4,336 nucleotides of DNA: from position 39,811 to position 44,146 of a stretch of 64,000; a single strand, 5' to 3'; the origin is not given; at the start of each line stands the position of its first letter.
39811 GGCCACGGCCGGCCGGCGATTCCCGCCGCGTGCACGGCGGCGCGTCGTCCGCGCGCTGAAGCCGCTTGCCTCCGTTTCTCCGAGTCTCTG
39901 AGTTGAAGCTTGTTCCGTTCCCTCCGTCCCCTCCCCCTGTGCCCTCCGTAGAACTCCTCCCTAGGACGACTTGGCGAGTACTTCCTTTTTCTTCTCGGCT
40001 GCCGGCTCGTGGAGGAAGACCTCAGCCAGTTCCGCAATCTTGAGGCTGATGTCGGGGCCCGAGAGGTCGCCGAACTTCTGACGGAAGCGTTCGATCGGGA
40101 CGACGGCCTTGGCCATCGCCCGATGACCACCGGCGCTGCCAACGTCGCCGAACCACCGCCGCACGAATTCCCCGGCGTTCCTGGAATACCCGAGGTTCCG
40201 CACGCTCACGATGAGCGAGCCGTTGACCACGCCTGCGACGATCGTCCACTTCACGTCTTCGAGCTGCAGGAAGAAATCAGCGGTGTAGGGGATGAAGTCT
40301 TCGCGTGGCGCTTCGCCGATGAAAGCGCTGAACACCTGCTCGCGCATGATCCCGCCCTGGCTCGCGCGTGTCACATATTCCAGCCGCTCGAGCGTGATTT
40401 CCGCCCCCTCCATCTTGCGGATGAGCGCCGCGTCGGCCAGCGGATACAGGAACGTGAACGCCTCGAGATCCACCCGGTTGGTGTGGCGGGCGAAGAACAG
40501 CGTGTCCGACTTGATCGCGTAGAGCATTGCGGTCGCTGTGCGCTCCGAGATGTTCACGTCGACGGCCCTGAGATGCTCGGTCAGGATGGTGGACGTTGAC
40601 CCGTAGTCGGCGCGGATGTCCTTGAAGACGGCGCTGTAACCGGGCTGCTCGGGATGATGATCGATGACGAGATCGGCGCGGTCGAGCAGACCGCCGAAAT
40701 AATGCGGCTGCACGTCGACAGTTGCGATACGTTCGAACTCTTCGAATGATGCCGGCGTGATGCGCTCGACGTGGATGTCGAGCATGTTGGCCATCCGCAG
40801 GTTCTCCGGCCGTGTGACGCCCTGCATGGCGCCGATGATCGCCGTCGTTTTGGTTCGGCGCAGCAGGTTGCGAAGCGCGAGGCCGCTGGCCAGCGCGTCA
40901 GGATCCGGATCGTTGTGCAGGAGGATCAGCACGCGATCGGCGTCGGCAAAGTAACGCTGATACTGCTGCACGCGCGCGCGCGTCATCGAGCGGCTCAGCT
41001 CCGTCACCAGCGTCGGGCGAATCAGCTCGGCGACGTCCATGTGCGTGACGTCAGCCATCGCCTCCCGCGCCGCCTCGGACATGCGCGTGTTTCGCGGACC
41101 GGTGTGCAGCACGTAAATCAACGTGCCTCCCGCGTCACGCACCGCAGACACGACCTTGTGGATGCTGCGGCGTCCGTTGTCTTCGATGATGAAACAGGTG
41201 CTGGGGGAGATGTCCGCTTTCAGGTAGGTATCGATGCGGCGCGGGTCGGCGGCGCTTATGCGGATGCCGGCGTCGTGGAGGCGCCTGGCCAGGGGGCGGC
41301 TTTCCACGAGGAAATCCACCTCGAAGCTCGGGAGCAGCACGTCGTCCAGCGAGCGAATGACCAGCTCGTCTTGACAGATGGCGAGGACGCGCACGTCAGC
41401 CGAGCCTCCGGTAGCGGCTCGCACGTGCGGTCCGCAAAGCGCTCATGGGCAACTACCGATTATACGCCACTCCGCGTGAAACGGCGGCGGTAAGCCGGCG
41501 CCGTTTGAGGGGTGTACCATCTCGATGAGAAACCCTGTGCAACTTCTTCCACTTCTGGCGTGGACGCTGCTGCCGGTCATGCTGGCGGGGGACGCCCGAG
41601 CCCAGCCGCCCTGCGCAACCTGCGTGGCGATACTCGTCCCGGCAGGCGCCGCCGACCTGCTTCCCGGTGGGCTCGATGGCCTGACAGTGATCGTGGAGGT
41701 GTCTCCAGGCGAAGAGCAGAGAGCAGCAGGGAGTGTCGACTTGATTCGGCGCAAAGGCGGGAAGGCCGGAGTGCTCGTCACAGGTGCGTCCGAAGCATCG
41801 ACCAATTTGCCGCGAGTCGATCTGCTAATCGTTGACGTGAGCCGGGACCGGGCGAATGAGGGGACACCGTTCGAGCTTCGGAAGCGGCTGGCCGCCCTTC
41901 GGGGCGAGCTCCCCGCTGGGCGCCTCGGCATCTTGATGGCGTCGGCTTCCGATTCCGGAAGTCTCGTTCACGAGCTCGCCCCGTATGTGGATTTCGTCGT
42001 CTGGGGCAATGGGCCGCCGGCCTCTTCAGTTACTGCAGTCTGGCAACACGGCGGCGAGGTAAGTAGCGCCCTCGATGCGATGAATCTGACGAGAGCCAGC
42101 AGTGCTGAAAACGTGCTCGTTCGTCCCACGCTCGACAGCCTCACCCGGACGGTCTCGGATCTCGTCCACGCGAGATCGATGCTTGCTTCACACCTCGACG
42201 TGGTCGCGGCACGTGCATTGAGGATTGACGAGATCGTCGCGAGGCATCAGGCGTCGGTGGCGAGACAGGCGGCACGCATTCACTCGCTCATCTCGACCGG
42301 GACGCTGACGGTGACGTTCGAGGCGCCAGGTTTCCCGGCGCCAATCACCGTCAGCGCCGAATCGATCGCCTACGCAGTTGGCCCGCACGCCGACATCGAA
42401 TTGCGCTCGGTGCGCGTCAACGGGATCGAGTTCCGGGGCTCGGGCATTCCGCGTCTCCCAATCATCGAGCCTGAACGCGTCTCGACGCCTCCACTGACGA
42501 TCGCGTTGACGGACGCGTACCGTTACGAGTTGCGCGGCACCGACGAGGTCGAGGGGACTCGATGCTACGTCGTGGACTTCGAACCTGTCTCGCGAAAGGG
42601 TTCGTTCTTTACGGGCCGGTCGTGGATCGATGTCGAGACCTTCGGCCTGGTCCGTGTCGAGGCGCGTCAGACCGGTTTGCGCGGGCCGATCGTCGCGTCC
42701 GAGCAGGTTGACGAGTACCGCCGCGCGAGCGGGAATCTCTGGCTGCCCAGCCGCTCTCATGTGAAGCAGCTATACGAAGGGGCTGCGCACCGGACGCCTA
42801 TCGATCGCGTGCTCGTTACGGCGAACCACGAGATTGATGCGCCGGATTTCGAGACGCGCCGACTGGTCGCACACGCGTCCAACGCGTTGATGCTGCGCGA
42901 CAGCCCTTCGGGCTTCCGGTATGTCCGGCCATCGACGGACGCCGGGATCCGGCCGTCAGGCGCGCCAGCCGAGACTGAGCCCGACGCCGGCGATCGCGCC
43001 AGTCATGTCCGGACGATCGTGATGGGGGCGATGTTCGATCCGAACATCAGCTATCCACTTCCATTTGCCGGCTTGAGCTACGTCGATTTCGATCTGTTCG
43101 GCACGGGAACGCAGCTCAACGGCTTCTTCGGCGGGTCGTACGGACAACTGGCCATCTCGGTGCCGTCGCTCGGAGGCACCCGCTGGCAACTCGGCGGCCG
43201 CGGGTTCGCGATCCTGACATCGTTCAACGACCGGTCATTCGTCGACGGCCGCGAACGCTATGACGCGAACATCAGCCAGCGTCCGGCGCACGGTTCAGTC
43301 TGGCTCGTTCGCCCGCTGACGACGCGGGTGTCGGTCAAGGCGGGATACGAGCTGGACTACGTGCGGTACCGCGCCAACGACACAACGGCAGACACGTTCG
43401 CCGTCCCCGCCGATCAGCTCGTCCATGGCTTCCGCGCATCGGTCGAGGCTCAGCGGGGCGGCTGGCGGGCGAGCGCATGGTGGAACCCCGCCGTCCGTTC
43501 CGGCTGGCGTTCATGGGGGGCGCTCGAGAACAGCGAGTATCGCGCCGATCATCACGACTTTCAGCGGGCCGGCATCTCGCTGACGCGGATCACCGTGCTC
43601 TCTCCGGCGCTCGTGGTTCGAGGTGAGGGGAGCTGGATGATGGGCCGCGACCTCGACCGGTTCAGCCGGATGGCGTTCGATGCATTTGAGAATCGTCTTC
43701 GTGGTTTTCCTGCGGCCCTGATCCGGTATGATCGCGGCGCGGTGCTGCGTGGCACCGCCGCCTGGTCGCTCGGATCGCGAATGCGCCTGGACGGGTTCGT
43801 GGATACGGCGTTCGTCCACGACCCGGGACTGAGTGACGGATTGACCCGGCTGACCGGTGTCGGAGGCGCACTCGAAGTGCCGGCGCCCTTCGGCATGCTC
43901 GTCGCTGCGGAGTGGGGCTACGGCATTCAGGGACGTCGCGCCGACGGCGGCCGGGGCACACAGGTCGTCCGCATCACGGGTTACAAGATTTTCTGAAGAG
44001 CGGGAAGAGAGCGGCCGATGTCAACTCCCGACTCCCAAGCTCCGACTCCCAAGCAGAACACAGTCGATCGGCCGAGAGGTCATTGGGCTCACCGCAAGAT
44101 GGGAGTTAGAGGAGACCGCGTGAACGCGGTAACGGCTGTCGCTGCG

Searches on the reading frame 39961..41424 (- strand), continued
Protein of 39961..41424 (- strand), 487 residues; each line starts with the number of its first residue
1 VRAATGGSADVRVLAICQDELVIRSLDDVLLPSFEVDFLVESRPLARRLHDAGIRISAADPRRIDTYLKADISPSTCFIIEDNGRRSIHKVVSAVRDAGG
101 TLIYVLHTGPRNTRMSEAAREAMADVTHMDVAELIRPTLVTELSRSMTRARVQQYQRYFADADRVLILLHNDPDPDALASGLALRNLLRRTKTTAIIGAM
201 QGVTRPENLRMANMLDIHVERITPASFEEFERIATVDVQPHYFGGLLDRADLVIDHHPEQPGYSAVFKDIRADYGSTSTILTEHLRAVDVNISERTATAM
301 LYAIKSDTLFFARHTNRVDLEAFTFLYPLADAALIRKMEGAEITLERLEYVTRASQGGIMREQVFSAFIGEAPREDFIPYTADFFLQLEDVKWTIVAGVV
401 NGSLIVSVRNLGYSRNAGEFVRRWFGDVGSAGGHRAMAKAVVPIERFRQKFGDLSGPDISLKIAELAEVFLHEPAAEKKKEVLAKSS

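Call 73: find_encoding_contigs(protein=P0005, flank=1500, max_places=3)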
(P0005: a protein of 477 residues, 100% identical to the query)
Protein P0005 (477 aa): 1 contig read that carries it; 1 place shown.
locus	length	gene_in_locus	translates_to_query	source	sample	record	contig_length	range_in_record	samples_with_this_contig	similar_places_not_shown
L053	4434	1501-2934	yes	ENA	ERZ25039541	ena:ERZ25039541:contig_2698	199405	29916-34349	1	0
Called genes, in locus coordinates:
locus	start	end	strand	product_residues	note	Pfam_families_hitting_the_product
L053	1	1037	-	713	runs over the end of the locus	PF17131:TP_0789-like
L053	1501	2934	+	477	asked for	PF01368:DHH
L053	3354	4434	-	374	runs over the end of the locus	PF01053:Cys_Met_Meta_PP, PF01212:Beta_elim_lyase (faint)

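Call 76: find_encoding_contigs(protein=P0018, flank=800, max_places=5)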
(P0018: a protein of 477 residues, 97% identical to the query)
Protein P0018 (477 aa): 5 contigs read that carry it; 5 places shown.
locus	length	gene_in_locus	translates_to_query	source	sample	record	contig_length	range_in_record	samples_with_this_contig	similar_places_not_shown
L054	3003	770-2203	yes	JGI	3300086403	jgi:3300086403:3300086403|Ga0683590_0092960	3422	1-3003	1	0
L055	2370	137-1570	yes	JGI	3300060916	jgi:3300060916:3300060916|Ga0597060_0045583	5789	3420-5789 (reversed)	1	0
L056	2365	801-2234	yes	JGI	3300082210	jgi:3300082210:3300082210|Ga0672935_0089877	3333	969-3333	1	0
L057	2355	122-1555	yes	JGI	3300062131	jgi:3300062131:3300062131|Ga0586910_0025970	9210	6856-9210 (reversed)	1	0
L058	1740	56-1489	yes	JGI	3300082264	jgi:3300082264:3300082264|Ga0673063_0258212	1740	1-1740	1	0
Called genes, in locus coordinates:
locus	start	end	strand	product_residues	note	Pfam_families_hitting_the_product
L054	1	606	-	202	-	?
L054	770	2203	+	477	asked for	PF01368:DHH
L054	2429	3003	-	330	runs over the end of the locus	?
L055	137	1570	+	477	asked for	PF01368:DHH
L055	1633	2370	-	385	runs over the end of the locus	PF01053:Cys_Met_Meta_PP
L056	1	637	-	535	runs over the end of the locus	?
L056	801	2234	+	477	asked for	PF01368:DHH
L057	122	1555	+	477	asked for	PF01368:DHH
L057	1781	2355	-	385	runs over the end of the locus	PF01053:Cys_Met_Meta_PP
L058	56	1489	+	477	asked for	PF01368:DHH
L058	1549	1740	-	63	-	?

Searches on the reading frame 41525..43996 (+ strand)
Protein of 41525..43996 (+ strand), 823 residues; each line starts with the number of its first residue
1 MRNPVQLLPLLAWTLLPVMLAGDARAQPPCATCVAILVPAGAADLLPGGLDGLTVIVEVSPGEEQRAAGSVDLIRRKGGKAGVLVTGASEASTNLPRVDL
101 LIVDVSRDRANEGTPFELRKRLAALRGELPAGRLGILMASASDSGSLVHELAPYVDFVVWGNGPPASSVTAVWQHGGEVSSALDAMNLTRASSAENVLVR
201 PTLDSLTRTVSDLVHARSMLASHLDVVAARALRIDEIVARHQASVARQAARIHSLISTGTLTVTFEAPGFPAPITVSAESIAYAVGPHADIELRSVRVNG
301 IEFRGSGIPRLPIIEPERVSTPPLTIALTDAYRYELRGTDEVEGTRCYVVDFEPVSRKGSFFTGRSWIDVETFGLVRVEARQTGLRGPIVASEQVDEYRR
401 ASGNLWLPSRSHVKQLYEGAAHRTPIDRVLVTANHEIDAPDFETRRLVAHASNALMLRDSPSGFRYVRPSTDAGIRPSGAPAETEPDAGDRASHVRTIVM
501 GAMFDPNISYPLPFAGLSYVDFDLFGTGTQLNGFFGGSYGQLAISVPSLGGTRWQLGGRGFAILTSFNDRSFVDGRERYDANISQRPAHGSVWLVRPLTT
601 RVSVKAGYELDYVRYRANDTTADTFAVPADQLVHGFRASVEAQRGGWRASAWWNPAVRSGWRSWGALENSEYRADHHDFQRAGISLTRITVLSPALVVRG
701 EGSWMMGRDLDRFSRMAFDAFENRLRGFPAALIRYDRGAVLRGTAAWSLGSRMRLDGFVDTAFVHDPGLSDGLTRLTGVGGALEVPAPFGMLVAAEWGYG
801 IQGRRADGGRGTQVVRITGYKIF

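Call 13: search_protein_families(library=pfam, proteins=[window:41525-43996:+])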
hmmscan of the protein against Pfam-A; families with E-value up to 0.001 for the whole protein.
window:41525-43996:+ (823 aa): 1 family
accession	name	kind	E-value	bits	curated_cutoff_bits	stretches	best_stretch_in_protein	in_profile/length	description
PF17131.11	LolA_like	-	3e-08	34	30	1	329-447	68-182/184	Outer membrane lipoprotein-sorting protein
